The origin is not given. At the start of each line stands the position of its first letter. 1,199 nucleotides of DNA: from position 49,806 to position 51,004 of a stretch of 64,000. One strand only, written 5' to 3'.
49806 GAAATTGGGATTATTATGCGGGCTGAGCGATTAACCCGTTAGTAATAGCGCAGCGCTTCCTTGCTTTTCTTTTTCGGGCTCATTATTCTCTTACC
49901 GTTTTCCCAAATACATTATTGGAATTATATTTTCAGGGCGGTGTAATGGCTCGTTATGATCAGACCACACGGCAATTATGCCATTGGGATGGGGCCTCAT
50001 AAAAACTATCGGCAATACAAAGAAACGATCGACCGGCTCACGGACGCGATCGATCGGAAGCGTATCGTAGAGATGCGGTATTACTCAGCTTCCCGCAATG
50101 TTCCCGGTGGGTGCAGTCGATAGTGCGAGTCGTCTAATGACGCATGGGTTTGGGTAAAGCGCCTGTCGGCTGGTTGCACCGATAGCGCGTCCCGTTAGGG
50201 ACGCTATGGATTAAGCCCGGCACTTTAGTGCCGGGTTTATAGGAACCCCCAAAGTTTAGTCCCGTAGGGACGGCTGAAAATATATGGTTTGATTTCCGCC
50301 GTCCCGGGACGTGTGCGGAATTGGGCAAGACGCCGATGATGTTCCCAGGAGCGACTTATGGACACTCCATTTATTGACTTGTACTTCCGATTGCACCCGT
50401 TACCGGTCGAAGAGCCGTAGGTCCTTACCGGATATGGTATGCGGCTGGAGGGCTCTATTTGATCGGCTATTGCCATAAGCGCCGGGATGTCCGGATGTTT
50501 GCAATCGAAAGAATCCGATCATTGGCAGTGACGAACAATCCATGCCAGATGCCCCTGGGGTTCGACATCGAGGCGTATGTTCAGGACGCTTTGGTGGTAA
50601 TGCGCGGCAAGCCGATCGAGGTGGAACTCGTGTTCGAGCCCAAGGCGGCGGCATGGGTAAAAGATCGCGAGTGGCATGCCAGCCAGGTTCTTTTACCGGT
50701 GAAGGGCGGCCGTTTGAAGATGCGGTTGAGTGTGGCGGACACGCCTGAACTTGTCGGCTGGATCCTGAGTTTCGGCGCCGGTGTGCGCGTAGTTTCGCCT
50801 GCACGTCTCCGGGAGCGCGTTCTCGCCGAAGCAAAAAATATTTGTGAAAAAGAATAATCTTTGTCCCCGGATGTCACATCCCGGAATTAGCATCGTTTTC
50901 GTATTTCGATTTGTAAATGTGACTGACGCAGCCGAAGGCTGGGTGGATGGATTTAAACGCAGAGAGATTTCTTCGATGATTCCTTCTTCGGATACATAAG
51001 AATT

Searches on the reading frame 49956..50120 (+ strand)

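Call 94: search_protein_families(library=pfam, proteins=[window:49956-50120:+], max_evalue=0.01)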
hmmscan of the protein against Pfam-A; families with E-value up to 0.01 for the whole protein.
window:49956-50120:+ (55 aa): 1 family
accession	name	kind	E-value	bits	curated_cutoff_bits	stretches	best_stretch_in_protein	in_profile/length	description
PF13280.12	WYL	-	0.0016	18.9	21.8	1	23-48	1-26/70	WYL domain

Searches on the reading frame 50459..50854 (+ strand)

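Call 94: search_protein_families(library=pfam, proteins=[window:50459-50854:+], max_evalue=0.01)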
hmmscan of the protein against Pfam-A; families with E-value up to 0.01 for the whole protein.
window:50459-50854:+ (132 aa): 3 families
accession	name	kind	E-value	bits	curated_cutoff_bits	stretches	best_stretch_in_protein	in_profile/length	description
PF25583.1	WCX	-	1.2e-19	70.9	23.9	1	52-127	2-74/76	WCX domain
PF13280.12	WYL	-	0.00011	22.6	21.8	1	1-23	47-69/70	WYL domain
PF19652.4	DUF6155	-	0.0095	16.2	27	0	56-112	37-91/170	Family of unknown function (DUF6155)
